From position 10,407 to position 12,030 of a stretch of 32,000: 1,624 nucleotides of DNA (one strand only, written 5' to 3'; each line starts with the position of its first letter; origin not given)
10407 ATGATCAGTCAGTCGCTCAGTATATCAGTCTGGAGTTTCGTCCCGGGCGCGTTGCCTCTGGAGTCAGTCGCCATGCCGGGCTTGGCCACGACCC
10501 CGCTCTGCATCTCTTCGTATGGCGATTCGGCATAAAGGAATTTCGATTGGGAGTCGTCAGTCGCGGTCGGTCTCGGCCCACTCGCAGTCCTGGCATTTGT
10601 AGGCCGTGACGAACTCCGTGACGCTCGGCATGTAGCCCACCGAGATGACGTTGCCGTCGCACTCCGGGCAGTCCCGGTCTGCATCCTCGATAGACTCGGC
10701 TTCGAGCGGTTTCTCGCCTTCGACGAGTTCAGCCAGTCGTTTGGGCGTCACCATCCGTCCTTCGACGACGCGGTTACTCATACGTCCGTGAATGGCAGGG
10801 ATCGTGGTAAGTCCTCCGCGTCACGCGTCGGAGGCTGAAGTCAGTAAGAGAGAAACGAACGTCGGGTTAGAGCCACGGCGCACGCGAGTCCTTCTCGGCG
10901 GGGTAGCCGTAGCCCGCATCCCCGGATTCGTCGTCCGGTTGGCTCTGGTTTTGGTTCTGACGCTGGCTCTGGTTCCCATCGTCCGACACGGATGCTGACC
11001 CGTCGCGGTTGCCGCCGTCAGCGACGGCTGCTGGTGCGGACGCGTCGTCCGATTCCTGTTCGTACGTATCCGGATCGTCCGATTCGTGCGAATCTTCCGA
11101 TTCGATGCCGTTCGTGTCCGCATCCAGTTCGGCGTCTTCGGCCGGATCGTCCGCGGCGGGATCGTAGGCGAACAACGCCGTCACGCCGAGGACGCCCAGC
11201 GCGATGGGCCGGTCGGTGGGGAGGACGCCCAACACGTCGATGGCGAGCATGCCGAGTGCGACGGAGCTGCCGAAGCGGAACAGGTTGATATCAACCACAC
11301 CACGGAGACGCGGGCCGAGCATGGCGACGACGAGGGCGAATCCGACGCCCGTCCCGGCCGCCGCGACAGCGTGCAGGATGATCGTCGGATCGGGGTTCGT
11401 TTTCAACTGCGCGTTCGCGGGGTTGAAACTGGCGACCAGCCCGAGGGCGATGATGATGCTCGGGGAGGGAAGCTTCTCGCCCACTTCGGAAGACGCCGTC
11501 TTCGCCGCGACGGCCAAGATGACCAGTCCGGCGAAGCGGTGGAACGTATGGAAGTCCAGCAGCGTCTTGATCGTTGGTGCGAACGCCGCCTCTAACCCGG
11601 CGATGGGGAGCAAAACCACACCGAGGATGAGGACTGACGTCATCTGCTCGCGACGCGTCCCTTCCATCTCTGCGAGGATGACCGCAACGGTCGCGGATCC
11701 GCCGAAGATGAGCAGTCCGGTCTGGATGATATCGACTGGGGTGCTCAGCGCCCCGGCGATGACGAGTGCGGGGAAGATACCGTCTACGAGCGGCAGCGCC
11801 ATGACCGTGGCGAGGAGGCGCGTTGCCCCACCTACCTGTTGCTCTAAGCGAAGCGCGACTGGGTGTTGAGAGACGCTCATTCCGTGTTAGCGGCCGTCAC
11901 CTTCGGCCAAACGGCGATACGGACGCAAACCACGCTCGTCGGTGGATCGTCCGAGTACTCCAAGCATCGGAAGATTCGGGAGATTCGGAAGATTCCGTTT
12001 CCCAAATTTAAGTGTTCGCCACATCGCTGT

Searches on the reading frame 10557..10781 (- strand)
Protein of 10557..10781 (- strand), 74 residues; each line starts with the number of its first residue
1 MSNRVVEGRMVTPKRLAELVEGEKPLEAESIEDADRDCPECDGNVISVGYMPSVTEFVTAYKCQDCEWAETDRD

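Call 6: search_protein_families(library=pfam, proteins=[window:10557-10781:-], max_evalue=0.1)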
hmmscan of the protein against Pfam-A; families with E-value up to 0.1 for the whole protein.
window:10557-10781:- (74 aa): 3 families
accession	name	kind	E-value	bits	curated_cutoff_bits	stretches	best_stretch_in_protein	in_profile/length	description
PF19108.5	DUF5795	-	1.4e-43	147.3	27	1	1-73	1-74/74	Family of unknown function (DUF5795)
PF09723.15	Zn_ribbon_8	-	0.05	14.1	34.4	0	30-44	22-36/41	Zinc ribbon domain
PF00684.25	DnaJ_CXXCXGXG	-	0.053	14.2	32.7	1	33-67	14-48/65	DnaJ central domain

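Call 7: search_protein_families(library=ncbifam, proteins=[window:10557-10781:-], max_evalue=0.1)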
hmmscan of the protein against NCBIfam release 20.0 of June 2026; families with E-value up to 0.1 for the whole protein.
window:10557-10781:- (74 aa): 3 families
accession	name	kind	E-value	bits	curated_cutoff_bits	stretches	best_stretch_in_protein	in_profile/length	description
NF047912.1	ECs_2282_CxxC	subfamily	0.011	15.7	37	1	38-69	5-36/60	ECs_2282 family putative zinc-binding protein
NF033497.1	rubre_like_arch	subfamily_domain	0.013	15.2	32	0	32-45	13-26/34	rubrerythrin-like domain-containing protein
NF011481.0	PRK14890.1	equivalog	0.041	13.9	61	1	36-68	28-58/61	putative Zn-ribbon RNA-binding protein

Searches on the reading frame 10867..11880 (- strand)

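Call 6: search_protein_families(library=pfam, proteins=[window:10867-11880:-], max_evalue=0.1)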
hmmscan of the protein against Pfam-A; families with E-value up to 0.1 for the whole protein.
window:10867-11880:- (337 aa): 1 family
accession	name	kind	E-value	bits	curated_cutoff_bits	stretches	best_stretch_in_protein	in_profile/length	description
PF19107.5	DUF5794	-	2.5e-53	180.1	25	1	90-217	1-128/128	Family of unknown function (DUF5794)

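Call 7: search_protein_families(library=ncbifam, proteins=[window:10867-11880:-], max_evalue=0.1)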
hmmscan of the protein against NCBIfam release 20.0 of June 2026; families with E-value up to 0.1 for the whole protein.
window:10867-11880:- (337 aa): 0 families
